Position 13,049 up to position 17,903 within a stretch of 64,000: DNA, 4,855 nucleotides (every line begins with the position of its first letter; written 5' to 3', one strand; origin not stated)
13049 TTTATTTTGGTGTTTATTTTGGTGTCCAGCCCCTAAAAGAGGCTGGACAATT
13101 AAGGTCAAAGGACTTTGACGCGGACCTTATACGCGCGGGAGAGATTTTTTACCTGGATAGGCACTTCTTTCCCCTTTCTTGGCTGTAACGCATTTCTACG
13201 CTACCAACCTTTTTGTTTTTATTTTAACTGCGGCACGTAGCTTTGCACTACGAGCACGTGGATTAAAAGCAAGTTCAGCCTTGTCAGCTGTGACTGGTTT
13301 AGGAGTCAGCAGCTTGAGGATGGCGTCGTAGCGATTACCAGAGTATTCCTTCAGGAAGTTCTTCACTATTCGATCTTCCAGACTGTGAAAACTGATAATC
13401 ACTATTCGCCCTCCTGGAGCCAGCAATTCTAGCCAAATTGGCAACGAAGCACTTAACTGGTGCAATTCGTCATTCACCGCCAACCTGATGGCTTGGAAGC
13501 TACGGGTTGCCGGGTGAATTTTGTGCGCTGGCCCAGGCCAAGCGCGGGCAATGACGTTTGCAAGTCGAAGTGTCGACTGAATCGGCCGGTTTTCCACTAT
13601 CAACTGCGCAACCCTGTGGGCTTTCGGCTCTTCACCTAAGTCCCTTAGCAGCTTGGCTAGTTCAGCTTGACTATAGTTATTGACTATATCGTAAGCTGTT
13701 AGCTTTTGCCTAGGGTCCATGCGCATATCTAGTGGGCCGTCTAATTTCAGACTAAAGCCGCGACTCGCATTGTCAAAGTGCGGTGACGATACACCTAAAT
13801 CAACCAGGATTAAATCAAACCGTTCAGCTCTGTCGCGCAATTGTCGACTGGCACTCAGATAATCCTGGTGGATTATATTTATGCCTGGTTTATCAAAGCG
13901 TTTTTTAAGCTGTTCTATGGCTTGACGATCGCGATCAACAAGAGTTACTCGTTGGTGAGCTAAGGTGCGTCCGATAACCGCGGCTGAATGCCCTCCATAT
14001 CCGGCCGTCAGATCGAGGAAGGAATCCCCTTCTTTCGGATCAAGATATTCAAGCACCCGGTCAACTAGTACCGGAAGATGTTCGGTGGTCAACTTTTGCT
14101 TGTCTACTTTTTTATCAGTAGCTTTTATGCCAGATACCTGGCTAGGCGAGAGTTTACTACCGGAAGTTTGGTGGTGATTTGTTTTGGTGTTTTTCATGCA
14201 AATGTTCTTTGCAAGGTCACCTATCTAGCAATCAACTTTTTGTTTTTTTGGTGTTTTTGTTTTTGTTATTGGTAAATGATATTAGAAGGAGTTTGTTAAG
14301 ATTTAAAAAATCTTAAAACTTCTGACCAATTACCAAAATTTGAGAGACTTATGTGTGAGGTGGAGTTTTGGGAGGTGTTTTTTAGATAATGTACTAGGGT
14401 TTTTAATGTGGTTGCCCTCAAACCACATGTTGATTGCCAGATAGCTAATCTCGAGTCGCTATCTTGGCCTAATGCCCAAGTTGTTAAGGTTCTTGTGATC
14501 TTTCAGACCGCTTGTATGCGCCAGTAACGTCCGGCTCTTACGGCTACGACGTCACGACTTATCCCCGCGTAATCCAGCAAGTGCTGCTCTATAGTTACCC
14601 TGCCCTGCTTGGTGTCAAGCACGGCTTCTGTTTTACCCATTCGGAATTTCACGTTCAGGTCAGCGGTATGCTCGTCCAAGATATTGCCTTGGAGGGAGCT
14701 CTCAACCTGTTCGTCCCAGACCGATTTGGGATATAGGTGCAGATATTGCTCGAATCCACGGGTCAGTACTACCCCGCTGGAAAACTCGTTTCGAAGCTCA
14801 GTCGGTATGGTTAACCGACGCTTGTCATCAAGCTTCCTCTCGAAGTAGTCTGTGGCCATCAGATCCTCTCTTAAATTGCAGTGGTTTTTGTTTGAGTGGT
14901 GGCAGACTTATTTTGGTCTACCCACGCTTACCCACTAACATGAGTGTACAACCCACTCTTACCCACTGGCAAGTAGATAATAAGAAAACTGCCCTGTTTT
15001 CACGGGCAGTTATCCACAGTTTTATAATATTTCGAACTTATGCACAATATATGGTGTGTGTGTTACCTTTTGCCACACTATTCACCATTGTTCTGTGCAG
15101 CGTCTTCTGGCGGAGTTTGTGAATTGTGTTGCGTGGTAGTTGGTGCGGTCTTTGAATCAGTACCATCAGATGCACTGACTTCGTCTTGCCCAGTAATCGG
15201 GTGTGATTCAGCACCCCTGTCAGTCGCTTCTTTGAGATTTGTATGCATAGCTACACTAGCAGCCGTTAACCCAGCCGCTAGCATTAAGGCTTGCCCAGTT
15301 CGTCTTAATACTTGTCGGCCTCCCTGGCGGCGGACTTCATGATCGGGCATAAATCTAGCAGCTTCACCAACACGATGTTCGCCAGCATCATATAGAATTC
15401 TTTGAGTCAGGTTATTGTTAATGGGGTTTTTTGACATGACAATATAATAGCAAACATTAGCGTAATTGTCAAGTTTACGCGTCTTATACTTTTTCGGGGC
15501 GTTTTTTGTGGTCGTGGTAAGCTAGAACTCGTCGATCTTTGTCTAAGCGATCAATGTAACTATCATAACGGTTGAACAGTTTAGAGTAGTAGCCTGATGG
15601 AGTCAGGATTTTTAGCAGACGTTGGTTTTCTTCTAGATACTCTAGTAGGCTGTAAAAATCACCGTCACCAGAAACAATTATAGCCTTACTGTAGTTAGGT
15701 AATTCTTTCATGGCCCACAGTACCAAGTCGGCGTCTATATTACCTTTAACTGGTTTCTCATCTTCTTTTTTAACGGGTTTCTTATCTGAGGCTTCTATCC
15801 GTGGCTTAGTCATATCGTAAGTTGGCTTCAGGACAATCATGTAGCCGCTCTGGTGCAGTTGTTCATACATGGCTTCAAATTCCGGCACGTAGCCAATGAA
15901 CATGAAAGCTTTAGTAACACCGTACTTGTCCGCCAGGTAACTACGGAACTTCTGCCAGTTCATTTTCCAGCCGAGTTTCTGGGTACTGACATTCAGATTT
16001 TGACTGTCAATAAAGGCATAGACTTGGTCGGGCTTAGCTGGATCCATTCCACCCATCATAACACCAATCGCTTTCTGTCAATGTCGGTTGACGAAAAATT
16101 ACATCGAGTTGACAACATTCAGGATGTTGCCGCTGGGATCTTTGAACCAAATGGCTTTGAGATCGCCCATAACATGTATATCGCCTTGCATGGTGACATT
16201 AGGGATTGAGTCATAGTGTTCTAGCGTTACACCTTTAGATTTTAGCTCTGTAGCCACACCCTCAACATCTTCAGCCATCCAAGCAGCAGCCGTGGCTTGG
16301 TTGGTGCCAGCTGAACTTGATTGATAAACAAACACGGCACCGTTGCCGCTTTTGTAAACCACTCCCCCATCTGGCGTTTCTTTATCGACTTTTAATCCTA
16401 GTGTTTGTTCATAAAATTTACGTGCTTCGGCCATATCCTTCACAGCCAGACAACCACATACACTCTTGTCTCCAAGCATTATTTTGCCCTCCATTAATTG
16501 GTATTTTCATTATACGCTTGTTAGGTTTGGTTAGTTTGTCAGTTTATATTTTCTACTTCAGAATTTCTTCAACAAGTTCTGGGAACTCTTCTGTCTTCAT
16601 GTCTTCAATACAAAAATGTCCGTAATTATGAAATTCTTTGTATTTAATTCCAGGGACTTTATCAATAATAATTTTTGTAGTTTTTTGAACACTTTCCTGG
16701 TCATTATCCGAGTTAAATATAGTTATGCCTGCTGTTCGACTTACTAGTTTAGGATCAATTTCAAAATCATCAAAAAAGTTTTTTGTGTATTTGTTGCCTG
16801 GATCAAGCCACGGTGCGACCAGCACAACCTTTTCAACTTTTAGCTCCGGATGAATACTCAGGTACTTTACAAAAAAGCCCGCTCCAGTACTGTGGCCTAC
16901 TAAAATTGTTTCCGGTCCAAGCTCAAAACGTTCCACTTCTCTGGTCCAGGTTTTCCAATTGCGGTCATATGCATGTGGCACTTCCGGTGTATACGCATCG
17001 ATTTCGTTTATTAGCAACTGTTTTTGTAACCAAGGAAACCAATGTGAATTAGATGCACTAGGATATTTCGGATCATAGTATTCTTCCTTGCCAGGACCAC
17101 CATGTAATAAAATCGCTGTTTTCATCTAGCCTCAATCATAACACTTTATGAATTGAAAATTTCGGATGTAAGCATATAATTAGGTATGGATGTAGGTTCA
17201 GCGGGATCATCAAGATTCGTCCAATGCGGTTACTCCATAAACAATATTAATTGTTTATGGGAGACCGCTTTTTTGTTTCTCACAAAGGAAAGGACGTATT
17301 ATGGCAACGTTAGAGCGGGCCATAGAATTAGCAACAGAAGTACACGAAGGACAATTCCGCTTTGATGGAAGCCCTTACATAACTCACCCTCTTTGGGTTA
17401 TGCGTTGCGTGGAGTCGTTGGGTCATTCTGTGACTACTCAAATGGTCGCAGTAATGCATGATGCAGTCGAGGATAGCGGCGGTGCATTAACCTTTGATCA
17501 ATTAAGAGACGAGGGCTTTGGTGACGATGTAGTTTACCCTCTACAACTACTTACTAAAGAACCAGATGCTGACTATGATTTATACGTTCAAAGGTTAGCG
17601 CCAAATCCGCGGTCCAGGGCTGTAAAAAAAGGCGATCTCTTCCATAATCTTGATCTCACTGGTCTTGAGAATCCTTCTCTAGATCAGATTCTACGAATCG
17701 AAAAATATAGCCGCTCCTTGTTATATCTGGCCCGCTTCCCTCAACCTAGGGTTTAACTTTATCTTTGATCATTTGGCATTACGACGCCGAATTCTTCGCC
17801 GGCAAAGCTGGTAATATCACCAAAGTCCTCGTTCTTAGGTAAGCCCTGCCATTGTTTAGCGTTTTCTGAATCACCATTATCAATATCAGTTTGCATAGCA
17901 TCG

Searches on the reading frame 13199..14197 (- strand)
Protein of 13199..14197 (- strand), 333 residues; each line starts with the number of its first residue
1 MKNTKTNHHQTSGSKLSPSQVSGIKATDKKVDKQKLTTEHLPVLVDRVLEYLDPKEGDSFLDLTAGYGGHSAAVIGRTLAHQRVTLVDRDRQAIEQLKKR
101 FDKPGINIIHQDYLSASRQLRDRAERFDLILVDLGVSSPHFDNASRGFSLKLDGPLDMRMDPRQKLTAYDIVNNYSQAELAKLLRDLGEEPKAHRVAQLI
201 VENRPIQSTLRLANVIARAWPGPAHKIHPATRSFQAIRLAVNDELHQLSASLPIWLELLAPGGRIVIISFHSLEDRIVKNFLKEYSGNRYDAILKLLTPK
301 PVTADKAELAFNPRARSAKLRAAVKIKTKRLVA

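Call 48: search_protein_families(library=pfam, proteins=[window:13199-14197:-], max_evalue=0.00001)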
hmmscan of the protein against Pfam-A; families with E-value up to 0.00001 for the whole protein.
window:13199-14197:- (333 aa): 2 families
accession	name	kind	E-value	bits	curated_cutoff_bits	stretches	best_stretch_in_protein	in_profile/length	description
PF01795.25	Methyltransf_5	-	1.4e-90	304.4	27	1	38-325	2-308/309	MraW methylase family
PF13649.12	Methyltransf_25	-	9.7e-06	26.6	27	0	61-132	2-70/97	Methyltransferase domain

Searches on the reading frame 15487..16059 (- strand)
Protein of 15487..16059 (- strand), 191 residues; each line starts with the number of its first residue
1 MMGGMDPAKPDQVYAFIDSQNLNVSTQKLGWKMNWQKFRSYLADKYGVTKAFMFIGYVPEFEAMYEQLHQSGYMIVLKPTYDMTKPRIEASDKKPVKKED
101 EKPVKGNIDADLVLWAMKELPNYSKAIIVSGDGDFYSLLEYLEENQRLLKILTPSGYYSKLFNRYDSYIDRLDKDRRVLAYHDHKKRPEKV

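Call 73: search_protein_families(library=pfam, proteins=[window:15487-16059:-], max_evalue=0.0001)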
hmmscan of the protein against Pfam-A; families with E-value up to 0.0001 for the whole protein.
window:15487-16059:- (191 aa): 1 family
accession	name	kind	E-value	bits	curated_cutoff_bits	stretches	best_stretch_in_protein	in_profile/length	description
PF01936.24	NYN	-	1e-12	49.2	24.2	1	14-169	3-142/145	NYN domain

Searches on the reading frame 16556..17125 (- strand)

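Call 73: search_protein_families(library=pfam, proteins=[window:16556-17125:-], max_evalue=0.0001)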
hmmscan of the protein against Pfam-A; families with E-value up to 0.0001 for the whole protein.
window:16556-17125:- (190 aa): 2 families
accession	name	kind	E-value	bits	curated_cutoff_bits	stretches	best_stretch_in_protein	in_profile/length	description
PF06821.19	Ser_hydrolase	-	3.5e-09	37.3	22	1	23-173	9-156/172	Serine hydrolase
PF12146.15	Hydrolase_4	-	5.1e-05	23.1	27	1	69-113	74-117/239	Serine aminopeptidase, S33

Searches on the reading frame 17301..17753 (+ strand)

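Call 73: search_protein_families(library=pfam, proteins=[window:17301-17753:+], max_evalue=0.0001)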
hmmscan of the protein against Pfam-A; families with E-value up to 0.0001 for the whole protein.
window:17301-17753:+ (151 aa): 1 family
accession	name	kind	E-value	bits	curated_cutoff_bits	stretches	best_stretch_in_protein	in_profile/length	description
PF13328.12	HD_4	-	9.4e-08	32.4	27.2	1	7-78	1-68/156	HD domain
